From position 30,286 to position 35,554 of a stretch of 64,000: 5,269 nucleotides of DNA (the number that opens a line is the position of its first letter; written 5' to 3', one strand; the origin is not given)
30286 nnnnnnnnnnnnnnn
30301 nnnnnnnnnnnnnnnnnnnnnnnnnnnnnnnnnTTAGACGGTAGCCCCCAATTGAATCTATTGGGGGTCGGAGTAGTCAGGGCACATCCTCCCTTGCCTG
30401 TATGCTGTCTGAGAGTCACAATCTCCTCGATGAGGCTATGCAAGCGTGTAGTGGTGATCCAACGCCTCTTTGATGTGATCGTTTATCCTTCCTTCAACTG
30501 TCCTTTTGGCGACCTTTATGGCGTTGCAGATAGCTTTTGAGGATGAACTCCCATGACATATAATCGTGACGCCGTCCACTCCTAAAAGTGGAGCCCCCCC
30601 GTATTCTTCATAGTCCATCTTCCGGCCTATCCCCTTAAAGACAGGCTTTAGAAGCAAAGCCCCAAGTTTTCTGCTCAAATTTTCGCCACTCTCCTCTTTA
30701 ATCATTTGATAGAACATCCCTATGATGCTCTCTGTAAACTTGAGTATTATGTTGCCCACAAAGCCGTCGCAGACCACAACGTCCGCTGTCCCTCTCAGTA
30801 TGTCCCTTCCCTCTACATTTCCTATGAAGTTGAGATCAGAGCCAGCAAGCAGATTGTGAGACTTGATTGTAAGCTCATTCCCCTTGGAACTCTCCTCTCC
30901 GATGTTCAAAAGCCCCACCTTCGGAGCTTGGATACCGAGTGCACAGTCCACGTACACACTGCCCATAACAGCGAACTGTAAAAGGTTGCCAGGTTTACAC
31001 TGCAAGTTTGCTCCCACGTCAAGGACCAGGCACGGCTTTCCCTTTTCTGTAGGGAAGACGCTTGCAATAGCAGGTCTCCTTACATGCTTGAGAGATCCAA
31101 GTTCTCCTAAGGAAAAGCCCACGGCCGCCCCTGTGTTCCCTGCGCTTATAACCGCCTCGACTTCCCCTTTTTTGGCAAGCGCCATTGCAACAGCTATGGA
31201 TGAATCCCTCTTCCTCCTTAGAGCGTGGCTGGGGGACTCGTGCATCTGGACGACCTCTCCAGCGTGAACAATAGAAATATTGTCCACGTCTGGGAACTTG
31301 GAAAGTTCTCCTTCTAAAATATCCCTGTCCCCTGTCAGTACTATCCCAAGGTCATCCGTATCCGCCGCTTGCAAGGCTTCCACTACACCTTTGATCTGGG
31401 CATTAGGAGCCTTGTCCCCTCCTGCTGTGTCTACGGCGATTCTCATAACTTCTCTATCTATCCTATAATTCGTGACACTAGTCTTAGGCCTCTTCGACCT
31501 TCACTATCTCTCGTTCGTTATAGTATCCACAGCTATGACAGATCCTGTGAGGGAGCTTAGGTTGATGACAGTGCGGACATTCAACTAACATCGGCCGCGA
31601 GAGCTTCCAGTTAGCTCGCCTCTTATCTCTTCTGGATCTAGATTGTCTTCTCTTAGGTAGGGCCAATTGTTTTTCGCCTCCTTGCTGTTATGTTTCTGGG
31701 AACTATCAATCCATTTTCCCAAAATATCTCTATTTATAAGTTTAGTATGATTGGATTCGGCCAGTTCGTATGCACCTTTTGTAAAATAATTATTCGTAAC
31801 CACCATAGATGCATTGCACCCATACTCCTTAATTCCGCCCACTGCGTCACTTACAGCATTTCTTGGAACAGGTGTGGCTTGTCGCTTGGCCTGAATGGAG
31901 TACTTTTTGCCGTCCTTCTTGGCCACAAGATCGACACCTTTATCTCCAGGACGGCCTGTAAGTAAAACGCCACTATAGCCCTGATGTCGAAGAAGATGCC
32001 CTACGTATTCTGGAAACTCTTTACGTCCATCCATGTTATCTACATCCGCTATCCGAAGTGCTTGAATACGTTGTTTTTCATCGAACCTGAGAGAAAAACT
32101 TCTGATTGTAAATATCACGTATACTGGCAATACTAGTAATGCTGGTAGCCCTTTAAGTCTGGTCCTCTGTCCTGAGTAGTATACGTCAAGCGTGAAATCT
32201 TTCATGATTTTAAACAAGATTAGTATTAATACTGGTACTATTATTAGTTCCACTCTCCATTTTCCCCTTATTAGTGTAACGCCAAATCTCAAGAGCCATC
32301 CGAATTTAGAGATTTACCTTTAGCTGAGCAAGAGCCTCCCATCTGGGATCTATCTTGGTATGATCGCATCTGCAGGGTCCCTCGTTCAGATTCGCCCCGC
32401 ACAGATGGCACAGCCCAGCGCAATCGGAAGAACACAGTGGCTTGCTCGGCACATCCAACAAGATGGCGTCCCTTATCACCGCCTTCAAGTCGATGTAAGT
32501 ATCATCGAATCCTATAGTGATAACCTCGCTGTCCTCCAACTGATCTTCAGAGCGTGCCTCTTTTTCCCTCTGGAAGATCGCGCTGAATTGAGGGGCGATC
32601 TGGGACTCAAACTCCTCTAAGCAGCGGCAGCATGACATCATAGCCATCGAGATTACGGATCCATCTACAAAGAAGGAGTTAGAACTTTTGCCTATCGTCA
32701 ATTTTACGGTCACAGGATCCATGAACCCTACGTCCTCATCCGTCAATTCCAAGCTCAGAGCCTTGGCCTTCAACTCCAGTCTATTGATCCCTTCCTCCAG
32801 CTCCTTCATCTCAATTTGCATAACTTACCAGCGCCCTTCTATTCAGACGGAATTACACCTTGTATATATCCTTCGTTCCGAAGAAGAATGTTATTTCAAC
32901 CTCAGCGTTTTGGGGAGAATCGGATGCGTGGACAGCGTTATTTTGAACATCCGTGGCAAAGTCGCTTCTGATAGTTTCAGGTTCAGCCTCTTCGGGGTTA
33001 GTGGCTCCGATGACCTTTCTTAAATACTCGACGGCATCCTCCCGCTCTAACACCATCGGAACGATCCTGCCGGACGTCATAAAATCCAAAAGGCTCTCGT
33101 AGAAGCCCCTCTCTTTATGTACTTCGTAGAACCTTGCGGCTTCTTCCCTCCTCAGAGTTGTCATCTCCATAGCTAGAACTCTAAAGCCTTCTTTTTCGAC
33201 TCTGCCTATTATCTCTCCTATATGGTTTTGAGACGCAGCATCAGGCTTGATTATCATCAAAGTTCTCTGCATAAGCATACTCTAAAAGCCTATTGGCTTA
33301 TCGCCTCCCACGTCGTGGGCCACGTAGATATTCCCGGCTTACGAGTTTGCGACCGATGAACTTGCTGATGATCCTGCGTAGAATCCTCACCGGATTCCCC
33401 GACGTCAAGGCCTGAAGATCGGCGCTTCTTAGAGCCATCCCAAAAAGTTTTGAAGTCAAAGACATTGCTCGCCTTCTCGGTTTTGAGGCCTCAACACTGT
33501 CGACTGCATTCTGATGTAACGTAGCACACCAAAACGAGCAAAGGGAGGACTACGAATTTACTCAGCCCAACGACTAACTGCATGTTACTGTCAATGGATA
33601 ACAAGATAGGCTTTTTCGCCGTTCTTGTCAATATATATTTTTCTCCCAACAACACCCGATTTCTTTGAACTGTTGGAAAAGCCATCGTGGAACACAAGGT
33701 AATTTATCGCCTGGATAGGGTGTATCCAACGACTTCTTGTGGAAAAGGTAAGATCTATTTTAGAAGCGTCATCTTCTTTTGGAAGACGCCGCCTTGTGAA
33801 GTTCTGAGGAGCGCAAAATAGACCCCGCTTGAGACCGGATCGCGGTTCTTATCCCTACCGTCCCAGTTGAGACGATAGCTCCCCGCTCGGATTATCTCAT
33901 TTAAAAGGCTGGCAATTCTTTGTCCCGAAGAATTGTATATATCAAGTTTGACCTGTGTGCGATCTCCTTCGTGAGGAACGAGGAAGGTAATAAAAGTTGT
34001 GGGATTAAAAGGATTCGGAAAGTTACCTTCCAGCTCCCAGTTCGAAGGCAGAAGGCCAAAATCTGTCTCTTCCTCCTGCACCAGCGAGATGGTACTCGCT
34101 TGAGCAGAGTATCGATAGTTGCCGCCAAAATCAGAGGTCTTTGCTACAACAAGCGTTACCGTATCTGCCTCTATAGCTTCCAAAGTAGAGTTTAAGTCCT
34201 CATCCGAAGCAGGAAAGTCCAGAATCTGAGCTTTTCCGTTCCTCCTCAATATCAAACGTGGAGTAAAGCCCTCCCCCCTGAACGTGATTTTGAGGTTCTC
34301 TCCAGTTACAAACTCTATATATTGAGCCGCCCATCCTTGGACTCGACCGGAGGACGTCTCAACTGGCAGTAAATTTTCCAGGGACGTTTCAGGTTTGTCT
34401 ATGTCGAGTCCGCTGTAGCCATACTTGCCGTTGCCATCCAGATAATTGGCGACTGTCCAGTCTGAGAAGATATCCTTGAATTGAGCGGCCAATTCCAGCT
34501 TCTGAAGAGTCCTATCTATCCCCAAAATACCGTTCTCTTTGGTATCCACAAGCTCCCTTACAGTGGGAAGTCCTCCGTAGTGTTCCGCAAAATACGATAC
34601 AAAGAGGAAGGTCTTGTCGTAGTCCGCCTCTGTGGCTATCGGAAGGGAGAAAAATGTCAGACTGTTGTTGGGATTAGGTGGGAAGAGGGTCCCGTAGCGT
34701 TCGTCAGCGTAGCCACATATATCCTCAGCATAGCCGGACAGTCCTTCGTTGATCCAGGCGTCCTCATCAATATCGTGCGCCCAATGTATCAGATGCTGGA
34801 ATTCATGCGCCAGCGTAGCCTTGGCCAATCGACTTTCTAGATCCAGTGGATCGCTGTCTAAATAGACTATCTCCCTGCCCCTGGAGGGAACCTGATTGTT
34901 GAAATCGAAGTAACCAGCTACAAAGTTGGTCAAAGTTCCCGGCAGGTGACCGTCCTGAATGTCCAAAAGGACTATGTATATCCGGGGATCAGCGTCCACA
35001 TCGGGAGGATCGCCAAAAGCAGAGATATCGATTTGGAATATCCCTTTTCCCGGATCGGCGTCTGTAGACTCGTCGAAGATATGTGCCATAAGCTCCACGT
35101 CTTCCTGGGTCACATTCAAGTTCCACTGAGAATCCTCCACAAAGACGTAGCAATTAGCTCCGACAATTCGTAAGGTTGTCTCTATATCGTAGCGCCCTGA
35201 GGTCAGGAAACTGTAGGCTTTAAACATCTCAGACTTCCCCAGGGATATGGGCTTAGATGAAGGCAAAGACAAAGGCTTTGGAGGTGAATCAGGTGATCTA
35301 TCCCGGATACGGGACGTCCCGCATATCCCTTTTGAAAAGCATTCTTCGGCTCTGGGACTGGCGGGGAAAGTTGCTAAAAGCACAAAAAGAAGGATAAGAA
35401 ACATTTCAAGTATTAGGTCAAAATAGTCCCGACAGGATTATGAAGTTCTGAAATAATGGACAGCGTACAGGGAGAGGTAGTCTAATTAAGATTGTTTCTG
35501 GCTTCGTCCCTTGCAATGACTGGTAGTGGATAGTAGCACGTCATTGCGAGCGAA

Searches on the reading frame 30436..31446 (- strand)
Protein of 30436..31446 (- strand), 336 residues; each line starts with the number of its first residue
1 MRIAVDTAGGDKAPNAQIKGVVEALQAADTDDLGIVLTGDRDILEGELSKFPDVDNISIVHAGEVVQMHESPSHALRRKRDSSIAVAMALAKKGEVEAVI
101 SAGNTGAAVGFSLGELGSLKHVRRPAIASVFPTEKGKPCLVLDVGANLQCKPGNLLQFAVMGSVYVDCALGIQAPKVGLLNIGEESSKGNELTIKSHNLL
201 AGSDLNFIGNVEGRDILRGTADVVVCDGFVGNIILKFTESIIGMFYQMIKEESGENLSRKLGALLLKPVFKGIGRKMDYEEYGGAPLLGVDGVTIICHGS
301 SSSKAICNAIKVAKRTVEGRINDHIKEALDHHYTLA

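Call 48: search_protein_families(library=pfam, proteins=[window:30436-31446:-], max_evalue=0.001)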
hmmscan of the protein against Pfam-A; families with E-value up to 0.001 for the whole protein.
window:30436-31446:- (336 aa): 1 family
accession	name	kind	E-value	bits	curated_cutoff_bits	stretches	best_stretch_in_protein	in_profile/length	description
PF02504.20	FA_synthesis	-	8.3e-106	354.2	29.1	1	1-319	1-319/324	Fatty acid synthesis protein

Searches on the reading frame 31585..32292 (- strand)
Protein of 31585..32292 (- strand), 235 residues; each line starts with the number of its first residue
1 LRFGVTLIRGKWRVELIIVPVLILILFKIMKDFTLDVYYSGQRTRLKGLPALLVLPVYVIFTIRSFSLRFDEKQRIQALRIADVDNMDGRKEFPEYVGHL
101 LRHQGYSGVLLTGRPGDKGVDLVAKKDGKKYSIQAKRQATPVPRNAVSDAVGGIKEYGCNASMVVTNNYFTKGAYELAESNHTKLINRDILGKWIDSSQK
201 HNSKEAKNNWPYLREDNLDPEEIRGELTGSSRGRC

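Call 48: search_protein_families(library=pfam, proteins=[window:31585-32292:-], max_evalue=0.001)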
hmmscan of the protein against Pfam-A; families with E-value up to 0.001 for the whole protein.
window:31585-32292:- (235 aa): 2 families
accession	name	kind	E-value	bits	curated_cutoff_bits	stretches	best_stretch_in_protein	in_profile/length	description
PF04471.18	Mrr_cat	-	5.2e-25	88.3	21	1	85-194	2-114/115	Restriction endonuclease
PF22722.2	NA-iREase1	-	6.6e-06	26.5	27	1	95-189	3-102/106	NACHT-associated inactive Restriction Endonuclease 1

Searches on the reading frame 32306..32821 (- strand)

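Call 48: search_protein_families(library=pfam, proteins=[window:32306-32821:-], max_evalue=0.001)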
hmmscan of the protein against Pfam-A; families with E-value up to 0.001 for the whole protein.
window:32306-32821:- (171 aa): 1 family
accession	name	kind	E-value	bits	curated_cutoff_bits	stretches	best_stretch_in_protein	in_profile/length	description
PF02620.22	YceD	-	4.2e-33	114.3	33.2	1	53-168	2-119/119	Large ribosomal RNA subunit accumulation protein YceD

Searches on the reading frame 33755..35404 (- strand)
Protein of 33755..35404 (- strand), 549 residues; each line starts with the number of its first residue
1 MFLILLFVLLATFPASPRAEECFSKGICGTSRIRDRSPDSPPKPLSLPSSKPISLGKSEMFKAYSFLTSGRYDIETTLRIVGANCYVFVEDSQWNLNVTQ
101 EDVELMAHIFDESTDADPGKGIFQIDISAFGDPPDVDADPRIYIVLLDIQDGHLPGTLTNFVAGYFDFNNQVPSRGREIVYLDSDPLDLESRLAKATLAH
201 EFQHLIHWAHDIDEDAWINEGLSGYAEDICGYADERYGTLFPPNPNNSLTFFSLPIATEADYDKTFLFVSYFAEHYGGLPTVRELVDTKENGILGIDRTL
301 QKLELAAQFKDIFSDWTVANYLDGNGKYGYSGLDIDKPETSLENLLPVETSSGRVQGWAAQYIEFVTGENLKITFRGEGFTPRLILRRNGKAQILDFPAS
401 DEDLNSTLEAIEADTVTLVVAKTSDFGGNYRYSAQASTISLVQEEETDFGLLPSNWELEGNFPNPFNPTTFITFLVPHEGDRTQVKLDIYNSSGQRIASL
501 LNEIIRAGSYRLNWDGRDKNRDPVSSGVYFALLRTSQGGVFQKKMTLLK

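Call 48: search_protein_families(library=pfam, proteins=[window:33755-35404:-], max_evalue=0.001)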
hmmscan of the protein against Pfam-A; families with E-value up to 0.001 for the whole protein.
window:33755-35404:- (549 aa): 2 families
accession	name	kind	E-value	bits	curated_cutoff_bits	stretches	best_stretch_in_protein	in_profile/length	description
PF13860.13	FlgD_ig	-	1.6e-06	28.5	27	1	480-529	20-69/79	FlgD Ig-like domain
PF13585.12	CHU_C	-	0.00041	20.9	27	1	481-538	25-75/86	CHU_C Type IX secretion signal domain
